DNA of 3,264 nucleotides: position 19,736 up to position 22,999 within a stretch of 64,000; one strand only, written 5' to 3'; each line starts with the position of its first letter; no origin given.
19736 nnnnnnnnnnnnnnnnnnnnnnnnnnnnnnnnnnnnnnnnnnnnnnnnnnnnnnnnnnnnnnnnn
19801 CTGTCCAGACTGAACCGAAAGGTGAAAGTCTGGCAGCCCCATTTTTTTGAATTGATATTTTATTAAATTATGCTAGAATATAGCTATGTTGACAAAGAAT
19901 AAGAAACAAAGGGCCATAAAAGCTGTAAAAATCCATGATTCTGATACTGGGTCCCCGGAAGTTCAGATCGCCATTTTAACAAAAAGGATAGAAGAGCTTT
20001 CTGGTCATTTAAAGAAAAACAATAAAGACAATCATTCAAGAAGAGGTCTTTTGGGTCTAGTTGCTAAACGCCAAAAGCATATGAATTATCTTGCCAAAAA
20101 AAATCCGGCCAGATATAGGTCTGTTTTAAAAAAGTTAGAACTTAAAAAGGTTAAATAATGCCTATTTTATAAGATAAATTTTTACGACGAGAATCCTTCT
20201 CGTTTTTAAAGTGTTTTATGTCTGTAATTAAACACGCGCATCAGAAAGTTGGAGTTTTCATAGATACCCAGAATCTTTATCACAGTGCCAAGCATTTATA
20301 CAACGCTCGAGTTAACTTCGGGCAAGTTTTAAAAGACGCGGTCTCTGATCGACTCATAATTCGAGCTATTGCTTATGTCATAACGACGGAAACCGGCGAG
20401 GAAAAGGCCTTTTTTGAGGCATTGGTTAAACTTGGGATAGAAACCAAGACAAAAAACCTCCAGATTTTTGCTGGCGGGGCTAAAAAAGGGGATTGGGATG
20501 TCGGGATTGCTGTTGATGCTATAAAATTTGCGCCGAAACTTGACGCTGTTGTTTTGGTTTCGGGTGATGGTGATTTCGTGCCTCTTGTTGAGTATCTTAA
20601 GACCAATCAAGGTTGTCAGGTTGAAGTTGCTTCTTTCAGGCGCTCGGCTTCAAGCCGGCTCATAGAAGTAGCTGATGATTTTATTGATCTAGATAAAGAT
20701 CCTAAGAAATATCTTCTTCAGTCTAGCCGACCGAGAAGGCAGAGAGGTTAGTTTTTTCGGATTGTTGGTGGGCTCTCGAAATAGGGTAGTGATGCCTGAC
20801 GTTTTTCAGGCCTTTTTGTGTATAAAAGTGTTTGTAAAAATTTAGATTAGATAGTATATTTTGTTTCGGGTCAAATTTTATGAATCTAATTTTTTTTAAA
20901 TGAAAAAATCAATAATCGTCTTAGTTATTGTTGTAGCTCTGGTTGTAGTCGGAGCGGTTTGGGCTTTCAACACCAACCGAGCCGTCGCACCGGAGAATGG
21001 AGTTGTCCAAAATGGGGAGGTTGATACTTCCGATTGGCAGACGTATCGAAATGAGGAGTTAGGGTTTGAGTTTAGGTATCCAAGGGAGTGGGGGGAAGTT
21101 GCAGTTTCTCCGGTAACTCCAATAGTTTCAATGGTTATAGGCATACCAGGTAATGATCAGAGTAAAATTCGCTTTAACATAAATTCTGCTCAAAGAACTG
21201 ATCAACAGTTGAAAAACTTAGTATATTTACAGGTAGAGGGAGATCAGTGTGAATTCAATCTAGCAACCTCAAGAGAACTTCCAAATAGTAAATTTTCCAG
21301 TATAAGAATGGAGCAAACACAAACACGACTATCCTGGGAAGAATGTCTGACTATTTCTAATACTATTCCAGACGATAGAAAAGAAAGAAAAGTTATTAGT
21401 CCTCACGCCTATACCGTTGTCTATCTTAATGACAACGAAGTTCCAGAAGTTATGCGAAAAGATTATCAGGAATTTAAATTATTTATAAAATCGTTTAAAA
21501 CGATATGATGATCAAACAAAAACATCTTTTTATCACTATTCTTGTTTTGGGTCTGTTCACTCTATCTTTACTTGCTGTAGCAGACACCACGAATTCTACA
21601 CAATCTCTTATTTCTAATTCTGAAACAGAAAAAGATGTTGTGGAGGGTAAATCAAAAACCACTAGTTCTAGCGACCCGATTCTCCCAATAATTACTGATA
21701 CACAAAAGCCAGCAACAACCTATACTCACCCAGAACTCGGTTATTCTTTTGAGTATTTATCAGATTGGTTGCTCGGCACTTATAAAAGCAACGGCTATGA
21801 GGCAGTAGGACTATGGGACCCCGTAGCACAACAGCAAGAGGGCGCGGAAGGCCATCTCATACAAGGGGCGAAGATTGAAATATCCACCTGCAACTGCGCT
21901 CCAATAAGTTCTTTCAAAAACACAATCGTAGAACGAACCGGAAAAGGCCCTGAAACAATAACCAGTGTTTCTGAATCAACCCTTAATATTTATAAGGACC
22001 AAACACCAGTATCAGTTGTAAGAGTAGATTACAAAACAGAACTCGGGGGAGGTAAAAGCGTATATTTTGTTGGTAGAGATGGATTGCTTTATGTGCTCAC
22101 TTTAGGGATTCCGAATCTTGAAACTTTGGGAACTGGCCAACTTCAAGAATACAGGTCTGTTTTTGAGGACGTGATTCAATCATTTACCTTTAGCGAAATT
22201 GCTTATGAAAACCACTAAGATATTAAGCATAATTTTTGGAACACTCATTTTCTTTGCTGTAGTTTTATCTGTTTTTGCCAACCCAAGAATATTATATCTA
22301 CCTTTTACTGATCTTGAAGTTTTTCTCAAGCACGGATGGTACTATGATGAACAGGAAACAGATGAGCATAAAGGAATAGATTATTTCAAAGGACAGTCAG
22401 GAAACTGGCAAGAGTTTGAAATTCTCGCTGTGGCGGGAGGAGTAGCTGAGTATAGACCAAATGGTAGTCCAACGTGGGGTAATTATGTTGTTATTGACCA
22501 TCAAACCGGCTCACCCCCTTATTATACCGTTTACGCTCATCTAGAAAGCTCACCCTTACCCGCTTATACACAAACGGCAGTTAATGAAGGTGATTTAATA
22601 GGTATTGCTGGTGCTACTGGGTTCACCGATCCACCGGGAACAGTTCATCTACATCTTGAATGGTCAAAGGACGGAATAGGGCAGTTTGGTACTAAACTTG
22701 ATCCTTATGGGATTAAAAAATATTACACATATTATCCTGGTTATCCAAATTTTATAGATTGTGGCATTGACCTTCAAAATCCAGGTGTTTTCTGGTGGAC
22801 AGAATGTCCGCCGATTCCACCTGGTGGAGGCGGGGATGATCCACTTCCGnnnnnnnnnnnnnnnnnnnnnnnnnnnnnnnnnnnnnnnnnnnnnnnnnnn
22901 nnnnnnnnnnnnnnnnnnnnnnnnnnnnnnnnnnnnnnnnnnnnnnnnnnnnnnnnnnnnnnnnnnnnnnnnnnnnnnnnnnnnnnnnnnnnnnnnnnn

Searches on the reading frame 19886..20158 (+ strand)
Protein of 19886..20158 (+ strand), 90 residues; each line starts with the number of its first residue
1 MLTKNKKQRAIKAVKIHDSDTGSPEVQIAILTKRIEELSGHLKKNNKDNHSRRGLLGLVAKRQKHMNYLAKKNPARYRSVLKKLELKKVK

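Call 54: list_cluster_members(proteins=[window:19886-20158:+, window:20218-20751:+, window:26312-27325:-, window:20900-21508:+, window:21505-22218:+, window:25757-26254:-, window:27785-28810:-])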
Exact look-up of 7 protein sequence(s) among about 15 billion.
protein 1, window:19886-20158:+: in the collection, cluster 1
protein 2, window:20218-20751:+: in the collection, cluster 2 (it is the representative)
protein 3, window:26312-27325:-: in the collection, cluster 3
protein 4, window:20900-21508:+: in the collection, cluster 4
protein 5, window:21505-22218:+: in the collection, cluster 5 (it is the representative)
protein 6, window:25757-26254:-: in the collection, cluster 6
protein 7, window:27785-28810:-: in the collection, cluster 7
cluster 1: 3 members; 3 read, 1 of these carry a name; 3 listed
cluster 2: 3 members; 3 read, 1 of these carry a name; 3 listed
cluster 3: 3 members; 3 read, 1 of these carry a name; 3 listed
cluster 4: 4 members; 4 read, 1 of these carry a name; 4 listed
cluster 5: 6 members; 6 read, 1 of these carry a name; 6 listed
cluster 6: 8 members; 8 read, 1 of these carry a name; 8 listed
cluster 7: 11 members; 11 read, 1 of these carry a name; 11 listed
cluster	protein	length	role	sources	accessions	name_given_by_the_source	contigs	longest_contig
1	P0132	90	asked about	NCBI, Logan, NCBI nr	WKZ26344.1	MAG: 30S ribosomal protein S15 [Candidatus Paceibacterota bacterium]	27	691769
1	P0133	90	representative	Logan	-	-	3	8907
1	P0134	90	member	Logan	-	-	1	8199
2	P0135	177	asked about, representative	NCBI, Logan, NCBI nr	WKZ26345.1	MAG: NYN domain-containing protein [Candidatus Paceibacterota bacterium]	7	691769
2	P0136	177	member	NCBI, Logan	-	-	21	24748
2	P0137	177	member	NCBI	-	-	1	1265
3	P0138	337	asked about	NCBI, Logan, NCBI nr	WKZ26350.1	MAG: trigger factor [Candidatus Paceibacterota bacterium]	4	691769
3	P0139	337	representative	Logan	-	-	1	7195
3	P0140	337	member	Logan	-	-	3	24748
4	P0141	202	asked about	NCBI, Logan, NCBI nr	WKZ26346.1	MAG: hypothetical protein QY304_03065 [Candidatus Paceibacterota bacterium]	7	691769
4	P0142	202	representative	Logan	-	-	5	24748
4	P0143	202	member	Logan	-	-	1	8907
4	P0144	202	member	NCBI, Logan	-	-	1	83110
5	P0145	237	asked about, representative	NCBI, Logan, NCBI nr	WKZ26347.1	MAG: hypothetical protein QY304_03070 [Candidatus Paceibacterota bacterium]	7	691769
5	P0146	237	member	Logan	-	-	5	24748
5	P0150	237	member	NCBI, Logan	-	-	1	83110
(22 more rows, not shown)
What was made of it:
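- Source: a 691,769-bp single-contig Candidatus Paceibacterota MAG (call 54). The source is a 691,769-bp single contig (call 54), which suggests long reads that would span 2.5 kb.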

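Call 63: find_encoding_contigs(protein=P0150, flank=8000, max_places=3)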
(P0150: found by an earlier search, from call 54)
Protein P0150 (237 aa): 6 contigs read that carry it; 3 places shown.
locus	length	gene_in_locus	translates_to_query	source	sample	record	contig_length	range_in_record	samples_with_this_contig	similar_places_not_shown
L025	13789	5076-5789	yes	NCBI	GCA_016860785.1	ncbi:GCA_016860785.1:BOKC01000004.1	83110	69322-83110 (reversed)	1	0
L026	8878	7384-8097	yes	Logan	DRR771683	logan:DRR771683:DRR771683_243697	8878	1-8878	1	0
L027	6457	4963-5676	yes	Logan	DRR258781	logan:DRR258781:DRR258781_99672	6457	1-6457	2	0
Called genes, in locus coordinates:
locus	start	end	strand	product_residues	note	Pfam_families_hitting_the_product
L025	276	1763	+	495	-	PF01743:PolyA_pol, PF12627:PolyA_pol_RNAbd, PF01966:HD, PF13735:tRNA_NucTran2_2 (weak)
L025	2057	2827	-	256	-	PF03372:Exo_endo_phos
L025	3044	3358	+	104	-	PF13441:Gly-zipper_YMGG, PF13488:Gly-zipper_Omp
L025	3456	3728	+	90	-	PF00312:Ribosomal_S15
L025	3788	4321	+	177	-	PF01936:NYN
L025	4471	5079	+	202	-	-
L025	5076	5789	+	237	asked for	-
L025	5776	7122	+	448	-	PF01551:Peptidase_M23, PF28492:Beta_helix_4 (weak)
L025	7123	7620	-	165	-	PF07963:N_methyl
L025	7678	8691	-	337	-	PF05697:Trigger_N, PF05698:Trigger_C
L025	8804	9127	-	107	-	-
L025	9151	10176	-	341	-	PF00404:Dockerin_1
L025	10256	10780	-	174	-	PF00719:Pyrophosphatase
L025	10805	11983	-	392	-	PF08529:NusA_N, PF00575:S1, PF13184:KH_NusA_1st, PF26594:KH_NusA_2nd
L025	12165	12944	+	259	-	PF01471:PG_binding_1, PF00036:EF-hand_1 (faint), PF00404:Dockerin_1 (faint), PF13405:EF-hand_6 (faint)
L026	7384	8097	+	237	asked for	-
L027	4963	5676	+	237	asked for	-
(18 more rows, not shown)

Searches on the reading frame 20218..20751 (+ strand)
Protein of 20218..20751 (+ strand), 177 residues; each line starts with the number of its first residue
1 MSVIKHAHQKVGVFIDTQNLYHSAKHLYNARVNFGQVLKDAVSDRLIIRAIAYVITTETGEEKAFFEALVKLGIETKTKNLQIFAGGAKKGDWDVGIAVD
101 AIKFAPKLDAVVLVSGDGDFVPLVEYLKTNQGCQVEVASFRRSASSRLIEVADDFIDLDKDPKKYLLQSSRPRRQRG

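Call 6: search_protein_families(library=pfam, proteins=[window:20218-20751:+], max_evalue=0.01)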
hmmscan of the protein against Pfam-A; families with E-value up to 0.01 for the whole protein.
window:20218-20751:+ (177 aa): 1 family
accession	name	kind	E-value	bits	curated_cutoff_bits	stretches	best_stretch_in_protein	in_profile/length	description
PF01936.24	NYN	-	2.3e-36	125.9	24.2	1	10-159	1-145/145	NYN domain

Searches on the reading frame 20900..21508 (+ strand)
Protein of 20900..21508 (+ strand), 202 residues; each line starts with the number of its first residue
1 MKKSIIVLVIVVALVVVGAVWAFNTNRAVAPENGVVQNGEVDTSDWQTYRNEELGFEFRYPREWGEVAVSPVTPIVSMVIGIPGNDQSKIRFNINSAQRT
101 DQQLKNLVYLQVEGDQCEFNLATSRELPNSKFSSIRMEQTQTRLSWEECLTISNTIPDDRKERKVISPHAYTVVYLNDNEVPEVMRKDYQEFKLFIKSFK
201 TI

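Call 6: search_protein_families(library=pfam, proteins=[window:20900-21508:+], max_evalue=0.01)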
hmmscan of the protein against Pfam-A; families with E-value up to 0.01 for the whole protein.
window:20900-21508:+ (202 aa): 2 families
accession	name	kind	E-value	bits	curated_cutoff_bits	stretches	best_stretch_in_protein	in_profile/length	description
PF18933.6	PsbP_2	-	1e-06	29.4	27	1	6-107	2-105/184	PsbP-like protein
PF01789.22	PsbP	-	0.009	16.5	23.5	0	45-73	2-27/155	PsbP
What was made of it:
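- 20900..21508 (+): up1: secreted or anchored PsbP_2-like protein, first gene of the three-gene operon. Pfam PsbP_2 E 1e-6 (call 6).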

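Call 40: search_protein_families(library=ncbifam, proteins=[window:20900-21508:+], max_evalue=0.01)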
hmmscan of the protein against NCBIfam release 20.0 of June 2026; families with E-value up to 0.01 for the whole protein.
window:20900-21508:+ (202 aa): 1 family
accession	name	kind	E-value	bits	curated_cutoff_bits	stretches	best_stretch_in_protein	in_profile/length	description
NF040946.1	PSII_PsbP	equivalog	0.0037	16.9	60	1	41-76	22-57/180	photosystem II reaction center PsbP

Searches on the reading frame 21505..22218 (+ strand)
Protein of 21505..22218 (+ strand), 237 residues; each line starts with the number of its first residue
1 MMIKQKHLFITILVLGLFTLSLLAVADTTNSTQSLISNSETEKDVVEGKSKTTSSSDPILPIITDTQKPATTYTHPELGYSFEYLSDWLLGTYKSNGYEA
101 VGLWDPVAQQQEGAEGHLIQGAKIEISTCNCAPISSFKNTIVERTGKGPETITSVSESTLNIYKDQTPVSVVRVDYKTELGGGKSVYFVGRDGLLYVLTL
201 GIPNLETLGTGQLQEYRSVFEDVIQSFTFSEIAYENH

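Call 6: search_protein_families(library=pfam, proteins=[window:21505-22218:+], max_evalue=0.01)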
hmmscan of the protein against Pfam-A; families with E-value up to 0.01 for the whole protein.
window:21505-22218:+ (237 aa): 1 family
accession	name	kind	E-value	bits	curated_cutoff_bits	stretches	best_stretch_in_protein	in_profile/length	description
PF18933.6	PsbP_2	-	1e-05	26.1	27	1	64-229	38-184/184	PsbP-like protein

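Call 40: search_protein_families(library=ncbifam, proteins=[window:21505-22218:+], max_evalue=0.01)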
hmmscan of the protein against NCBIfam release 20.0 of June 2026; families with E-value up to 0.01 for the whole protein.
window:21505-22218:+ (237 aa): 0 families

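Call 56: find_encoding_contigs(protein=window:21505-22218:+, flank=10000, max_places=10)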
Protein window:21505-22218:+ (237 aa): 11 contigs read that carry it; 10 places shown.
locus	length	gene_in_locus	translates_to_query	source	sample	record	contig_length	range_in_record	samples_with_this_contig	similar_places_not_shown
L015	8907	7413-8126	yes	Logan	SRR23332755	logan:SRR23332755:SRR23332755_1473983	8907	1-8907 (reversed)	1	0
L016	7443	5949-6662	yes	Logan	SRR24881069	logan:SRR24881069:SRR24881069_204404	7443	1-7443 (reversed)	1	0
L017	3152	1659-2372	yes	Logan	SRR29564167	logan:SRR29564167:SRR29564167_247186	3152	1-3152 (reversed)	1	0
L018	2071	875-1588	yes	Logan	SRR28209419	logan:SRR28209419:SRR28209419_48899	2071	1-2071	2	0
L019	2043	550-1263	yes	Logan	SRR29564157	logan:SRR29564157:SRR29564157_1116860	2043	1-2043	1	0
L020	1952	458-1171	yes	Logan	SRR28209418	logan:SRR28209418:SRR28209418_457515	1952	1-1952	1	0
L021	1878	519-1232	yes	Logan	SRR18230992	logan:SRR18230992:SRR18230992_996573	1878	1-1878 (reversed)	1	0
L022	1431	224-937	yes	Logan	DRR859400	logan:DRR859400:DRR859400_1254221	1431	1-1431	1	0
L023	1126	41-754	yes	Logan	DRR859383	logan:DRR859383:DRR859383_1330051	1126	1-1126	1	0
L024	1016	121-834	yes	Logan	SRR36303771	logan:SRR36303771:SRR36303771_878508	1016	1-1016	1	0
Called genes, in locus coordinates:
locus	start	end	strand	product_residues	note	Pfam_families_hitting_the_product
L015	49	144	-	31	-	-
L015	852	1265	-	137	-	PF02021:UPF0102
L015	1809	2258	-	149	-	-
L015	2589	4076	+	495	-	PF01743:PolyA_pol, PF12627:PolyA_pol_RNAbd, PF01966:HD, PF13735:tRNA_NucTran2_2 (weak)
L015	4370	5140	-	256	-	PF03372:Exo_endo_phos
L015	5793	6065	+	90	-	PF00312:Ribosomal_S15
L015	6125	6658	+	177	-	PF01936:NYN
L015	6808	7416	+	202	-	-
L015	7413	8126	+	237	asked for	-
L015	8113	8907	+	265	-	?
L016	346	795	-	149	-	-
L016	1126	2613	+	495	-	PF01743:PolyA_pol, PF12627:PolyA_pol_RNAbd, PF01966:HD, PF13735:tRNA_NucTran2_2 (weak)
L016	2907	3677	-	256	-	PF03372:Exo_endo_phos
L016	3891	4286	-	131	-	-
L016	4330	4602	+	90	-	PF00312:Ribosomal_S15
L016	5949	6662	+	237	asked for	-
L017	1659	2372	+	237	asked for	-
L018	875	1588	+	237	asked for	-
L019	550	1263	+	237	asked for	-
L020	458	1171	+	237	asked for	-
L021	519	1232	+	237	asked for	-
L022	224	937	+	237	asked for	-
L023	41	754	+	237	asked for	-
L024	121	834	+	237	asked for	-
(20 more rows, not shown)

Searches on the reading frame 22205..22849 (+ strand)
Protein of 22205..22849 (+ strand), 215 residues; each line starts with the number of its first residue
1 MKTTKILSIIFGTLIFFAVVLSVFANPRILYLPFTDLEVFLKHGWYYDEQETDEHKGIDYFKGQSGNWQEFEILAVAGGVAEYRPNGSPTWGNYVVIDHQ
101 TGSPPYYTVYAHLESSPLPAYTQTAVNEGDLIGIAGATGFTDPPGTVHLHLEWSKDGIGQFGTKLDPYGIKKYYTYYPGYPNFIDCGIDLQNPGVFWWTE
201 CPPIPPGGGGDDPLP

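Call 43: search_solved_structures(query=window:22205-22849:+, max_evalue=0.01, show_alignments=2)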
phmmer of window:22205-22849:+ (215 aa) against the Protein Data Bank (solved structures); distinct sequences matched with E-value up to 0.01: 4.
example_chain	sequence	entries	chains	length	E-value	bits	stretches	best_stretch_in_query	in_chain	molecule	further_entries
7qrl_A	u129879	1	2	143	8.1e-07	32.2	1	72-152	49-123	DipM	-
7qrl_C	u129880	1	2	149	8.9e-07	32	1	72-152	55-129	DipM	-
6yj1_A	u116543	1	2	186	3.3e-06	30.2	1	42-153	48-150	ORF007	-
5kvp_A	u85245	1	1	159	0.00011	25.2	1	73-169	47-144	Zoocin A endopeptidase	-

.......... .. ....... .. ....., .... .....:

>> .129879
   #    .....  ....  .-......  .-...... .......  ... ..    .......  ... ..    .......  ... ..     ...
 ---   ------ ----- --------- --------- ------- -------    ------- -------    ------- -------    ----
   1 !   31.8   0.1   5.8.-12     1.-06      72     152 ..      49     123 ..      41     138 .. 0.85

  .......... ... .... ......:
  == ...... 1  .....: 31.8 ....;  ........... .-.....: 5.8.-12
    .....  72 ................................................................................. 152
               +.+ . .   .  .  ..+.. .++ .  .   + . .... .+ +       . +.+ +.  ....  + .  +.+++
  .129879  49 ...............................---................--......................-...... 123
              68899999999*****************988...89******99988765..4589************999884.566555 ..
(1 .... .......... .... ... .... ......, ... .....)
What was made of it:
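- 22364..22675 (+): Peptidase M23 domain with HKGID (22367-22381), YAHLE (22532-22546) and HLHLE (22646-22660). PDB sequence matches to DipM, phage 2638A ORF007 and zoocin A (call 43).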
